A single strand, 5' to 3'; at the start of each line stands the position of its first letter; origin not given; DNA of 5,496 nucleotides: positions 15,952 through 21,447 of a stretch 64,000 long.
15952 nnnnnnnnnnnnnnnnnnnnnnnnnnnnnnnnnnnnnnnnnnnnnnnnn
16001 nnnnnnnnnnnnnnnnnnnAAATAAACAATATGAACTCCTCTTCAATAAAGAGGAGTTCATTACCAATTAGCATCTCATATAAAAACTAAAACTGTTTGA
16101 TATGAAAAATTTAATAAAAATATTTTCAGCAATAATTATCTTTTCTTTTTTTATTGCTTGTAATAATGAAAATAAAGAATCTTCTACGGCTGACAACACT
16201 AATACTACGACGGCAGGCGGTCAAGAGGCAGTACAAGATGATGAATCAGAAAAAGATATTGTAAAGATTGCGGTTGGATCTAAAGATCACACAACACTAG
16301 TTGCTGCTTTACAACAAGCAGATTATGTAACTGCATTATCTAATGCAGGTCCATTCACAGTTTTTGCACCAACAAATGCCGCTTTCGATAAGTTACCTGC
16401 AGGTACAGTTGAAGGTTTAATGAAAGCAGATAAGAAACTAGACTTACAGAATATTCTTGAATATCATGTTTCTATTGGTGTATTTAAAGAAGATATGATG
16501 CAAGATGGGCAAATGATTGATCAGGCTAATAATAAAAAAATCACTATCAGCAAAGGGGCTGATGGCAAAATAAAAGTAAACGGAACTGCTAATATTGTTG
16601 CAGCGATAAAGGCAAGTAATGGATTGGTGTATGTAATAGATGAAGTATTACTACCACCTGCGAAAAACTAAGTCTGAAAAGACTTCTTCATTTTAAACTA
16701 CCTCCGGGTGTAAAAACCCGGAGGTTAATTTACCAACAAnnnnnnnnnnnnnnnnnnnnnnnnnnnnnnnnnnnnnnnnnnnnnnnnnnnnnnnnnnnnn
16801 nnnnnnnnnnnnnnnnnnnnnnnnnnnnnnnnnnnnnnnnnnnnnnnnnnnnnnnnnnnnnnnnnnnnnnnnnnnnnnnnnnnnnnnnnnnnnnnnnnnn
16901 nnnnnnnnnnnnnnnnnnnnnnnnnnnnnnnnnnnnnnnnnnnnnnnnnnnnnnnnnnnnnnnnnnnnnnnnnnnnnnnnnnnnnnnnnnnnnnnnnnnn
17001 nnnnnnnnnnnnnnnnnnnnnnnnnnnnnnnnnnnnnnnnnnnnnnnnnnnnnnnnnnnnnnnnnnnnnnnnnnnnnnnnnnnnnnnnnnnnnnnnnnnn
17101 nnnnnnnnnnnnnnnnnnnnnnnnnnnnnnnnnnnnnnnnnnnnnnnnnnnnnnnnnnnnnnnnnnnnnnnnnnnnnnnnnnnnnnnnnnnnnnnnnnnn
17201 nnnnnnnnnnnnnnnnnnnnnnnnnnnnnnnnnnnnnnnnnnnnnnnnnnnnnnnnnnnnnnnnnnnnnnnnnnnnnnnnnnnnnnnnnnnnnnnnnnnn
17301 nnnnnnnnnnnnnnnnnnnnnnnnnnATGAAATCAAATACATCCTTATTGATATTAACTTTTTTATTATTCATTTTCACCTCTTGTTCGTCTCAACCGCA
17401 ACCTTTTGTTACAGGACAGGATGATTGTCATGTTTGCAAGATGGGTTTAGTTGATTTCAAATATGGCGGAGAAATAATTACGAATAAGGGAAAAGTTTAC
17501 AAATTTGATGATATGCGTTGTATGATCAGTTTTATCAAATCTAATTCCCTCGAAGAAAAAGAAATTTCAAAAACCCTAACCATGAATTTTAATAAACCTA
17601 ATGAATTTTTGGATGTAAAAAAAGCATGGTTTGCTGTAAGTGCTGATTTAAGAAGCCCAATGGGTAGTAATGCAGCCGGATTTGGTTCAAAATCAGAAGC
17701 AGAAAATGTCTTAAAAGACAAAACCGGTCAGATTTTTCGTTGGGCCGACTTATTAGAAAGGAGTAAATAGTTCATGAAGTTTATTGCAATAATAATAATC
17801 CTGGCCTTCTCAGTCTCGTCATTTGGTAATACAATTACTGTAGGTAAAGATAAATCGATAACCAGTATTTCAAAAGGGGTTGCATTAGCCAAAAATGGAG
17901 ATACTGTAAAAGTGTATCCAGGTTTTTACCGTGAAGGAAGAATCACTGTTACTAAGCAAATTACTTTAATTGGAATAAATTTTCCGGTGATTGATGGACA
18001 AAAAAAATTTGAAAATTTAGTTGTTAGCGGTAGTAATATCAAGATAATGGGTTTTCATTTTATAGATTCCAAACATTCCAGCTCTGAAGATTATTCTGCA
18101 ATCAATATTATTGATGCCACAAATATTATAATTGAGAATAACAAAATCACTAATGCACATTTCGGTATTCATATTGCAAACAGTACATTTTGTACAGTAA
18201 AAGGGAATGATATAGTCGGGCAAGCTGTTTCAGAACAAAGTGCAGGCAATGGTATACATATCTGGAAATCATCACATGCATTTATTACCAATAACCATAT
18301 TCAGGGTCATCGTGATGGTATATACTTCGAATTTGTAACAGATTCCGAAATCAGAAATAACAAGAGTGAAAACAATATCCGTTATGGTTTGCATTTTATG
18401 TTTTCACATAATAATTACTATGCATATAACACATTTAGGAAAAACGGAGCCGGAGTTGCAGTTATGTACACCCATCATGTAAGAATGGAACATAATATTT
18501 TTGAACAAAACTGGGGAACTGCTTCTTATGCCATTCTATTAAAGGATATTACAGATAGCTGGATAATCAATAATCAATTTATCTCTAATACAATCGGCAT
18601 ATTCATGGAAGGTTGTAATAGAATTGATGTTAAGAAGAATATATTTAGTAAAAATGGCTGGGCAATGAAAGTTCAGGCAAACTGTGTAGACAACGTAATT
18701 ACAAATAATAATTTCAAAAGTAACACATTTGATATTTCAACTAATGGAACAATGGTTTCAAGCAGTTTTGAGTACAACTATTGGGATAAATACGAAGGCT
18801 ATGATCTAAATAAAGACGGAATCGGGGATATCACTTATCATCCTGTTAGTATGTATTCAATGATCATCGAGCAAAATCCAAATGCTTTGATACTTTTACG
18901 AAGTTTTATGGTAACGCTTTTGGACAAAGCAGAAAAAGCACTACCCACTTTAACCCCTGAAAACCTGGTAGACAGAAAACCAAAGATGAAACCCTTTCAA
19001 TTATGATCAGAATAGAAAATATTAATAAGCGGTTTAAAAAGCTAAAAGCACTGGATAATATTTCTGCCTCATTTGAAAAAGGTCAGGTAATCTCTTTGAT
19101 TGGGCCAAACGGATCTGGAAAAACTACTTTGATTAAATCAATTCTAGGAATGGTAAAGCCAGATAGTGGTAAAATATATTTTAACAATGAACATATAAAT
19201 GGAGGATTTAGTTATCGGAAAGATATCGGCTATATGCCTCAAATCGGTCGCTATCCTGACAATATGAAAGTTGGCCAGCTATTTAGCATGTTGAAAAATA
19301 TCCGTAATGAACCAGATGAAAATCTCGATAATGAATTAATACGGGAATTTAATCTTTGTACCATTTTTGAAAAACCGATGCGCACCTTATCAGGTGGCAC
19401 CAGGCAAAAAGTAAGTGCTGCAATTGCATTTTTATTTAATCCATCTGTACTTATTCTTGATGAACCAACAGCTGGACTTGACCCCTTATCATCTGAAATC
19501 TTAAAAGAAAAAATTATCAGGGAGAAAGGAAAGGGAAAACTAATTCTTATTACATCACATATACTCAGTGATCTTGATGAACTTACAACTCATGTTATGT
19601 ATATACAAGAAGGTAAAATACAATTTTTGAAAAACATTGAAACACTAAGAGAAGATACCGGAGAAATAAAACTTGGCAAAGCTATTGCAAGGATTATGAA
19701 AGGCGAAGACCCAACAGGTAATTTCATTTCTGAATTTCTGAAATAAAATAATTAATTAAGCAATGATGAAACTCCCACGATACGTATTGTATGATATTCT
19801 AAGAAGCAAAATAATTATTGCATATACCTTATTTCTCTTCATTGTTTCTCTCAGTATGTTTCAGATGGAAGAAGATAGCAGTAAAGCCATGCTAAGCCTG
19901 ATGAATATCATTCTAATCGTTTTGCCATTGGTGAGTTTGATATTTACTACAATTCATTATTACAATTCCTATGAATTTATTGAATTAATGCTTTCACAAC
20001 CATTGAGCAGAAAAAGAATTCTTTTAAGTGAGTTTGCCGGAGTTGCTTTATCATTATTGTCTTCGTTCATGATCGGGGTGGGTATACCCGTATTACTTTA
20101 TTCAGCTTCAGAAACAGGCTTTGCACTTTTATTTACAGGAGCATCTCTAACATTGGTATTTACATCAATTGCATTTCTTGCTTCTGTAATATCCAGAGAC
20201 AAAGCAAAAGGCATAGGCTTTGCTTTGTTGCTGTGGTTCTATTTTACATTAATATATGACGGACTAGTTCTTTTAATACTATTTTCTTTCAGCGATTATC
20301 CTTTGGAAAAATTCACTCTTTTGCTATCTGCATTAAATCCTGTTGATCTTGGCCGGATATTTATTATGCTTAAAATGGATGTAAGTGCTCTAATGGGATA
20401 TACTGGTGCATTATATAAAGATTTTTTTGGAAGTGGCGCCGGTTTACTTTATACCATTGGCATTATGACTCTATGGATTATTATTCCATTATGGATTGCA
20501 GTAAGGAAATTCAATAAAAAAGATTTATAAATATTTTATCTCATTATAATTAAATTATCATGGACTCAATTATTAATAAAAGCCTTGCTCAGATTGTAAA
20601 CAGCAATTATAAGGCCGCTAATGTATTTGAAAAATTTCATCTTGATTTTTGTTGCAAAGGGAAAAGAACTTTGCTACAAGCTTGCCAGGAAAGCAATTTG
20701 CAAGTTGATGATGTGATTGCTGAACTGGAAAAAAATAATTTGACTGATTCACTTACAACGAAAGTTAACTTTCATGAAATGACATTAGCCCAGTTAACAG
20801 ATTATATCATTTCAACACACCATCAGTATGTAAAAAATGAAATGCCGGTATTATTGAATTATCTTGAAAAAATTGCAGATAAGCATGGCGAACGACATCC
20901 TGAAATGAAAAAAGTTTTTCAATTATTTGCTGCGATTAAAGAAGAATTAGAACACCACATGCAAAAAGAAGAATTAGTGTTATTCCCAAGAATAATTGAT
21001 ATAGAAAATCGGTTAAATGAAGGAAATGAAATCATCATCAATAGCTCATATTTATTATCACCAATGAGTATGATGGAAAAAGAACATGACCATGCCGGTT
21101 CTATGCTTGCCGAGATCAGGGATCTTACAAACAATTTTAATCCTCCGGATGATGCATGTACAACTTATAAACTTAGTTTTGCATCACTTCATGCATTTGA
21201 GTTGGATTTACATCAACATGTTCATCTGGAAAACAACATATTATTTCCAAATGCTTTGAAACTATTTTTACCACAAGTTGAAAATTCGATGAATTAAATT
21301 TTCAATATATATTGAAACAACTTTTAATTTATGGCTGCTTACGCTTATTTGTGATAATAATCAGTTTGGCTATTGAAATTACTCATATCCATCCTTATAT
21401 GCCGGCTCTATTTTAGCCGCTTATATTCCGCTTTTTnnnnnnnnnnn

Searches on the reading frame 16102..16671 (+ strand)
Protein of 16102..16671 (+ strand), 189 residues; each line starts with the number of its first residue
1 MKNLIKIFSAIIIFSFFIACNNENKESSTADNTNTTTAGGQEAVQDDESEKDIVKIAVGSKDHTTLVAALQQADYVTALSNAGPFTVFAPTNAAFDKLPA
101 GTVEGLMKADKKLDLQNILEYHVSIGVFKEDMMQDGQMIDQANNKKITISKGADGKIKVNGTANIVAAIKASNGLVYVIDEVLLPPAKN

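Call 9: search_protein_families(library=pfam, proteins=[window:16102-16671:+], max_evalue=0.001)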
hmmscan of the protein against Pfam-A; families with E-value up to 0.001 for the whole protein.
window:16102-16671:+ (189 aa): 1 family
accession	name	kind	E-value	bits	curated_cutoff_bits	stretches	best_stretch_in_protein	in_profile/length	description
PF02469.27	Fasciclin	-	2.4e-32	112.2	22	1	62-185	2-123/123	Fasciclin domain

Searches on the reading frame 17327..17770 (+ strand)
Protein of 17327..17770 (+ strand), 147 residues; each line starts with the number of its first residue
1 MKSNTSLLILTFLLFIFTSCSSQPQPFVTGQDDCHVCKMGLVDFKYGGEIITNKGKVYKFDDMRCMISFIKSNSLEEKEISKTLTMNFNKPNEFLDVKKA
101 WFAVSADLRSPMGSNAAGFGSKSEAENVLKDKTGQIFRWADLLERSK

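Call 9: search_protein_families(library=pfam, proteins=[window:17327-17770:+], max_evalue=0.001)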
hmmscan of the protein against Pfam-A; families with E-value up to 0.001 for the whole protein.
window:17327-17770:+ (147 aa): 1 family
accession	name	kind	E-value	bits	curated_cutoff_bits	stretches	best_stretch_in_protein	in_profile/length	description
PF05573.18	NosL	-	2.2e-16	60.8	24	1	28-142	4-126/131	NosL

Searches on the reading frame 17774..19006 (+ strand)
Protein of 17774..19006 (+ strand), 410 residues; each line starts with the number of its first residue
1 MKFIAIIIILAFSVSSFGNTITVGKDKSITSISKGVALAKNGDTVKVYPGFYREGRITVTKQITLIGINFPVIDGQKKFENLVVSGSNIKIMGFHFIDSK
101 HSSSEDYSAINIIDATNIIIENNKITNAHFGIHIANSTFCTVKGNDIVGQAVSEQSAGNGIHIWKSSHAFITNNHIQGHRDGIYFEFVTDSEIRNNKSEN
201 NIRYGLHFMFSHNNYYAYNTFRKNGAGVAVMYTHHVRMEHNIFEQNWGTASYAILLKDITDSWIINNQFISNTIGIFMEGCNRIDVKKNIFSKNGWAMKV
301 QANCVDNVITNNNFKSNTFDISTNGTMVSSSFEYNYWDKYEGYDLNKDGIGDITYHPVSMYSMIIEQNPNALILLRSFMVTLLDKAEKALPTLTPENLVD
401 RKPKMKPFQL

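Call 10: search_protein_families(library=pfam, proteins=[window:17774-19006:+], max_evalue=0.001)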
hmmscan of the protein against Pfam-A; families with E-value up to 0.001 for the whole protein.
window:17774-19006:+ (410 aa): 2 families
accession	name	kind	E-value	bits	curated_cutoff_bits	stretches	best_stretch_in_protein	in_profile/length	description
PF05048.19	NosD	-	6.7e-34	117.6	23.6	1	146-342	4-212/212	Periplasmic copper-binding protein (NosD)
PF13229.12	Beta_helix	-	1.1e-22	80.9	25.9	2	88-243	10-158/158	Right handed beta helix region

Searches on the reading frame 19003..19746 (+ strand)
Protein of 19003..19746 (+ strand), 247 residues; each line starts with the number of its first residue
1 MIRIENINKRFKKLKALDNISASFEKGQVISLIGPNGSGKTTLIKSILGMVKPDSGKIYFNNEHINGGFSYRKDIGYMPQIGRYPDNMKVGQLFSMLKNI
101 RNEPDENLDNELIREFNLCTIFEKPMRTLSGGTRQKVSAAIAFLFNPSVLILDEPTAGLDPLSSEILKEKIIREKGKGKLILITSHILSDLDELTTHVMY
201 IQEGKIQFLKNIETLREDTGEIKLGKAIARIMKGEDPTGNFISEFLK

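Call 10: search_protein_families(library=pfam, proteins=[window:19003-19746:+], max_evalue=0.001)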
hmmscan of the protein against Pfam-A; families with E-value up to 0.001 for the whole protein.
window:19003-19746:+ (247 aa): 7 families
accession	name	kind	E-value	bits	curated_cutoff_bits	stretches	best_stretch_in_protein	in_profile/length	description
PF00005.33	ABC_tran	-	1.1e-28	101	25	1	17-157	1-137/137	ABC transporter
PF13304.12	AAA_21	-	3.8e-13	50.6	27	2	125-186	234-298/304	AAA domain, putative AbiEii toxin, Type IV TA system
PF02463.25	SMC_N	-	1.2e-06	28.6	40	1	11-48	10-48/220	RecF/RecN/SMC N terminal domain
PF13555.12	AAA_29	-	5.4e-05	23.3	27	1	22-62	17-56/61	P-loop containing region of AAA domain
PF01637.24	ATPase_2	-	0.0001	22.6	33.2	0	11-62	5-56/225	ATPase domain predominantly from Archaea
PF13175.12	AAA_15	-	0.00013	22.2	32.1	1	15-199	12-130/374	AAA ATPase domain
PF13401.12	AAA_22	-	0.00093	20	27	0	27-154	5-92/130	AAA domain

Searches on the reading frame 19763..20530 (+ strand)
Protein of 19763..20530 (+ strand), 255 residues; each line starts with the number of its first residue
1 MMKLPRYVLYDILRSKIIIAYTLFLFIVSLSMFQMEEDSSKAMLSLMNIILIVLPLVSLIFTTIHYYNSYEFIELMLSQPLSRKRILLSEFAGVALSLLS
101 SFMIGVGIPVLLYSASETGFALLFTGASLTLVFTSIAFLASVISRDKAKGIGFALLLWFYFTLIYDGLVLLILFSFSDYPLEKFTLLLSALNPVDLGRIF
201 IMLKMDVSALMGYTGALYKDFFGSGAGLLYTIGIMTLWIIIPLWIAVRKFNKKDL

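Call 10: search_protein_families(library=pfam, proteins=[window:19763-20530:+], max_evalue=0.001)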
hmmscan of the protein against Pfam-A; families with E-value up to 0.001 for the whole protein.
window:19763-20530:+ (255 aa): 1 family
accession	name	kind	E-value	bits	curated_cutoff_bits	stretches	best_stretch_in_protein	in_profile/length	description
PF12679.13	ABC2_membrane_2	-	1.4e-12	47.9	27.2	1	49-255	73-283/283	ABC-2 family transporter protein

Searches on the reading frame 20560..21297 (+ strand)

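Call 10: search_protein_families(library=pfam, proteins=[window:20560-21297:+], max_evalue=0.001)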
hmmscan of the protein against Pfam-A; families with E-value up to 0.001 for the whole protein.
window:20560-21297:+ (245 aa): 2 families
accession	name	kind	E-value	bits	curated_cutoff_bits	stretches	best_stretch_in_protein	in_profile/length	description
PF04405.19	ScdA_N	-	4e-20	71.7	32.5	1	6-58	2-54/56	Domain of Unknown function (DUF542)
PF01814.28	Hemerythrin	-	1.6e-19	71.1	25.3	1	83-230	5-125/127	Hemerythrin HHE cation binding domain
